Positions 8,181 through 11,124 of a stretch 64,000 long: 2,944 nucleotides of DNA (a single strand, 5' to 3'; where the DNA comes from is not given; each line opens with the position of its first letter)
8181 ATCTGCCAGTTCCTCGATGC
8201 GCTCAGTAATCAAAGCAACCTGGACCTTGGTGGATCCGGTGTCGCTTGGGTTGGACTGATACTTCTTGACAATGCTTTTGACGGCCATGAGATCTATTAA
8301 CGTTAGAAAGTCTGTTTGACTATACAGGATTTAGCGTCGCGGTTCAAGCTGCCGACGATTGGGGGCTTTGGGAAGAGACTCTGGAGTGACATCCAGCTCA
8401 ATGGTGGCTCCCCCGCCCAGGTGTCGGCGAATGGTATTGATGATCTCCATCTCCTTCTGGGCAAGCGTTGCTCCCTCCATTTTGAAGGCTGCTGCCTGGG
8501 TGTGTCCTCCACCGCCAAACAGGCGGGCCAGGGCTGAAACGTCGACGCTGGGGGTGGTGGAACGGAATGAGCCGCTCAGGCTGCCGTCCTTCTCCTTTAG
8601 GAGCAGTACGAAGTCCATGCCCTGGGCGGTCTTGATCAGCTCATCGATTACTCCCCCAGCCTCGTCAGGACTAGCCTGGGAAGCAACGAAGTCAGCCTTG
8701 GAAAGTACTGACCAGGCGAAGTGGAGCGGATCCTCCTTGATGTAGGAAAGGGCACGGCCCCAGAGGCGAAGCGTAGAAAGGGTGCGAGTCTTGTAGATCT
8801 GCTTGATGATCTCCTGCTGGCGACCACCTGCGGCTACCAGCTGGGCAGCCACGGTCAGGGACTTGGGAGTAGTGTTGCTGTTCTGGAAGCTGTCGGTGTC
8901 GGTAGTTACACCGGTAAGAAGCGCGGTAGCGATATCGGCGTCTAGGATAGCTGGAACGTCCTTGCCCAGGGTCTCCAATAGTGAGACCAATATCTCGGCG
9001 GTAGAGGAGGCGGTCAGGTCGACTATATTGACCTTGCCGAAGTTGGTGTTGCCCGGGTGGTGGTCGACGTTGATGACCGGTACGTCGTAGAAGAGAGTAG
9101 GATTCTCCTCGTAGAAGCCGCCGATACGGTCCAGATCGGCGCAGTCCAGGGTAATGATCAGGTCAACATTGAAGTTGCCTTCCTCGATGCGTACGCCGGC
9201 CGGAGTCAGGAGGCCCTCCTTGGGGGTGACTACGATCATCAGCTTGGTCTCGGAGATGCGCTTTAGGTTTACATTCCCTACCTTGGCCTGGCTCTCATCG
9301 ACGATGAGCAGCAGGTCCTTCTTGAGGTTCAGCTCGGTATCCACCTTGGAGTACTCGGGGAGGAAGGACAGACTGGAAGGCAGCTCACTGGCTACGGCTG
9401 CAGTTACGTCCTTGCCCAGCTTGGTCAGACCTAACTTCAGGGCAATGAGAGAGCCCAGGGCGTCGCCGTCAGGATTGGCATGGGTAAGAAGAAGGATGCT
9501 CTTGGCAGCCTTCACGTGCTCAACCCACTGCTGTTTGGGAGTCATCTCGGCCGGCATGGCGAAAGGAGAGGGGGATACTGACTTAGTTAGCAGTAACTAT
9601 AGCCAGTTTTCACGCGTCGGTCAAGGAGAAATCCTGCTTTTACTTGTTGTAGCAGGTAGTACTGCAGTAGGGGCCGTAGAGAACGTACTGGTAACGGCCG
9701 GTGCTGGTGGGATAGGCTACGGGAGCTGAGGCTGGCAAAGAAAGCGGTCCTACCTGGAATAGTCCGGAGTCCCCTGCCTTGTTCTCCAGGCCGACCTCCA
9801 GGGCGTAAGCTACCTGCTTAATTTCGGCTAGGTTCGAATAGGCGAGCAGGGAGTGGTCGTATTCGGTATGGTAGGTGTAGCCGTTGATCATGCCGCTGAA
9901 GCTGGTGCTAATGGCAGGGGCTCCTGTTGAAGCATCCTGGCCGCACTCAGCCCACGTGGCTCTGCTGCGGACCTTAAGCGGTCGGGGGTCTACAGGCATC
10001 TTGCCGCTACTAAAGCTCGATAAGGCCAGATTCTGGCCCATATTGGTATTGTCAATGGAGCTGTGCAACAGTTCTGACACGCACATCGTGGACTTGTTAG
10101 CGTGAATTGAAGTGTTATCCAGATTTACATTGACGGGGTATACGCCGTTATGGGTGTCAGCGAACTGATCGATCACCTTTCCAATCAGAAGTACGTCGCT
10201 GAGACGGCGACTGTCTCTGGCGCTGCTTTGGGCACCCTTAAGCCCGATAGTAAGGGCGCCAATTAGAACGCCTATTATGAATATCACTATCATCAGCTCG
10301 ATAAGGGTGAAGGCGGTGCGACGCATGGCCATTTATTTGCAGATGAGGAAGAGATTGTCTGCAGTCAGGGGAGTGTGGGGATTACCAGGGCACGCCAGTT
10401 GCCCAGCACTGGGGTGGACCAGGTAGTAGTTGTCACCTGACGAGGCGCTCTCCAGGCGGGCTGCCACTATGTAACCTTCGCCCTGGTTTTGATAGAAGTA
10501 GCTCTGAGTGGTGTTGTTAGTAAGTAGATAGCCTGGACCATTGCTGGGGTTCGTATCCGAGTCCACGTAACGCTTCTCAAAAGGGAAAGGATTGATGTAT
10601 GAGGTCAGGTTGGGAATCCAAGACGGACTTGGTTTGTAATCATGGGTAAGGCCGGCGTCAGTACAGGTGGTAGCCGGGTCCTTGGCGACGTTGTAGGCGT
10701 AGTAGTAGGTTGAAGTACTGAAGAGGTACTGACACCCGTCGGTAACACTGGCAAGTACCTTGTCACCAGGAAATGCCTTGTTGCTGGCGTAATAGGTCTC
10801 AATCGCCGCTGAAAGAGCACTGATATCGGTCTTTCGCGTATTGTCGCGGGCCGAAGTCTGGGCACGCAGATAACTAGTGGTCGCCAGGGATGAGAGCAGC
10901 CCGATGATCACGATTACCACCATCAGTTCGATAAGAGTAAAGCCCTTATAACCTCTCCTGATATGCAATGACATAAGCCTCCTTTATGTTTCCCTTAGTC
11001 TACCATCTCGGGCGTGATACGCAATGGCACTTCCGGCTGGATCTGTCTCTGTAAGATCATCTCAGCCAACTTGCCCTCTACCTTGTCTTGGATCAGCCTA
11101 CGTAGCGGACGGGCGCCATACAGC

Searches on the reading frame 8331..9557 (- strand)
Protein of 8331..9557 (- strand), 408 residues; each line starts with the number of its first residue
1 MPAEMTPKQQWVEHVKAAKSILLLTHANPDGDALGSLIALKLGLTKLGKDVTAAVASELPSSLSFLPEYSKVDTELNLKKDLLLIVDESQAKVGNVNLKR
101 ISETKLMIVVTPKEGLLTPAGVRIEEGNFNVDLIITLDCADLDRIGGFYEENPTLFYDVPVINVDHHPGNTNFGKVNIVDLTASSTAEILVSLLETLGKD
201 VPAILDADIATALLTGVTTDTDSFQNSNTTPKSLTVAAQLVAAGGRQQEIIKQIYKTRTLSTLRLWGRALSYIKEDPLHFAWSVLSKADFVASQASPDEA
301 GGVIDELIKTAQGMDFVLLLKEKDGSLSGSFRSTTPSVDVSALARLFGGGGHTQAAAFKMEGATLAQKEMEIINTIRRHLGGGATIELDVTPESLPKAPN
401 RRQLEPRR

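Call 3: search_protein_families(library=pfam, proteins=[window:8331-9557:-], max_evalue=0.01)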
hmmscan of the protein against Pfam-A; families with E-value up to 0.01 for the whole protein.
window:8331-9557:- (408 aa): 2 families
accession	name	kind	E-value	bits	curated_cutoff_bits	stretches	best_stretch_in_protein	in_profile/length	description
PF01368.27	DHH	-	1e-16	61.8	28.1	1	21-217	2-125/125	DHH family, N-terminal domain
PF02272.25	DHHA1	-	3.3e-09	37.6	25.9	1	293-378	11-98/102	DHHA1 domain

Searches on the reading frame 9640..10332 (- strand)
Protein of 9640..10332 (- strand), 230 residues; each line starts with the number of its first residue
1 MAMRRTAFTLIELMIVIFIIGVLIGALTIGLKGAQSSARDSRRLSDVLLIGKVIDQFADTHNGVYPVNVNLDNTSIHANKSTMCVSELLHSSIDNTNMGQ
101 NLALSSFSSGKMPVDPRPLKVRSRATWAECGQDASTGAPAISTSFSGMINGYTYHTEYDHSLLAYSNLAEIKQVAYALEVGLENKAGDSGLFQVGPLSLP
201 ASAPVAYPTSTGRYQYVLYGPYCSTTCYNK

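Call 3: search_protein_families(library=pfam, proteins=[window:9640-10332:-], max_evalue=0.01)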
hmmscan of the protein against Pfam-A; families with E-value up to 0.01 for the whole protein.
window:9640-10332:- (230 aa): 1 family
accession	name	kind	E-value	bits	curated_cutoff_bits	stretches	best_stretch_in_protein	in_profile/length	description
PF07963.17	N_methyl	-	2.4e-06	27.3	21.2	1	4-27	3-26/27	Prokaryotic N-terminal methylation motif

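Call 4: search_protein_families(library=ncbifam, proteins=[window:9640-10332:-], max_evalue=0.01)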
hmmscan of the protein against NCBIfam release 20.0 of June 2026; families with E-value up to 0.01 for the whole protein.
window:9640-10332:- (230 aa): 7 families
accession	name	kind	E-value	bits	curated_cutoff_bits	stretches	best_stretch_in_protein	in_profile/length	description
TIGR01708.2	typeII_sec_gspH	equivalog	2.9e-06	27.4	80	1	8-38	4-34/169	type II secretion system minor pseudopilin GspH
TIGR01710.1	typeII_sec_gspG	equivalog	7.5e-06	26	88.85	1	7-68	2-62/134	type II secretion system major pseudopilin GspG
TIGR02532.1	IV_pilin_GFxxxE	domain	6.7e-05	22.6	16.3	1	7-27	3-23/24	prepilin-type N-terminal cleavage/methylation domain-containing protein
NF040999.1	pilin_ComGC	equivalog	0.00024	21.2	75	1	6-24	2-20/84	competence type IV pilus major pilin ComGC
TIGR02596.1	TIGR02596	subfamily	0.0027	17.8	70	1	8-36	1-29/196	Verru_Chthon cassette protein D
NF041775.1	typeIV_PilA_Myxo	equivalog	0.0032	17.5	400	1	4-24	9-29/214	type IV pilin protein PilA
NF007862.0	PRK10574.1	equivalog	0.0038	17.4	138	1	4-27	3-25/145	prepilin peptidase-dependent pilin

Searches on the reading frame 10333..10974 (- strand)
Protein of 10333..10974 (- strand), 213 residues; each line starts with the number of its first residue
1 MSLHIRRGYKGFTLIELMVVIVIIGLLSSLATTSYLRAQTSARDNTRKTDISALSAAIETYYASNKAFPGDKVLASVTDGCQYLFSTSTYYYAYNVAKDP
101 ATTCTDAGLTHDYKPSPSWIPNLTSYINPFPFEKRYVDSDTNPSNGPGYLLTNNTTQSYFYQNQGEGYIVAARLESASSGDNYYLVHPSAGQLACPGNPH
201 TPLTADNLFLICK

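Call 3: search_protein_families(library=pfam, proteins=[window:10333-10974:-], max_evalue=0.01)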
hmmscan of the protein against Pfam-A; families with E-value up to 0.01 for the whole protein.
window:10333-10974:- (213 aa): 1 family
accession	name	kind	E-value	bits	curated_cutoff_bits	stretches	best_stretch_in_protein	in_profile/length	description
PF07963.17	N_methyl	-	5e-09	35.8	21.2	1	6-31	1-26/27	Prokaryotic N-terminal methylation motif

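Call 4: search_protein_families(library=ncbifam, proteins=[window:10333-10974:-], max_evalue=0.01)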
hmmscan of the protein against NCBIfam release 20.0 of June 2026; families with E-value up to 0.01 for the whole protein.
window:10333-10974:- (213 aa): 9 families
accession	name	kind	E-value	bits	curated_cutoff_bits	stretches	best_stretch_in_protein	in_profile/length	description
TIGR01710.1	typeII_sec_gspG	equivalog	7.1e-14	52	88.85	1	10-71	1-62/134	type II secretion system major pseudopilin GspG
NF041775.1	typeIV_PilA_Myxo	equivalog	1.2e-09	38.4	400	1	10-65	11-66/214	type IV pilin protein PilA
TIGR01708.2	typeII_sec_gspH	equivalog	1.7e-09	37.9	80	1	10-42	2-36/169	type II secretion system minor pseudopilin GspH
TIGR02532.1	IV_pilin_GFxxxE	domain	3.9e-08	32.8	16.3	1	10-31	2-23/24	prepilin-type N-terminal cleavage/methylation domain-containing protein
NF007862.0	PRK10574.1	equivalog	2e-06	28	138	1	9-37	4-32/145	prepilin peptidase-dependent pilin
TIGR02596.1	TIGR02596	subfamily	2.6e-05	24.4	70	1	12-43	1-35/196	Verru_Chthon cassette protein D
NF040999.1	pilin_ComGC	equivalog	4.6e-05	23.5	75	1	10-67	2-59/84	competence type IV pilus major pilin ComGC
NF007800.0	PRK10506.1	equivalog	0.00019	21.3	158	1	9-44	8-43/163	prepilin peptidase-dependent protein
NF041013.1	T4P_ComGE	equivalog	0.00036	20.6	49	1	8-65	2-60/83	competence type IV pilus minor pilin ComGE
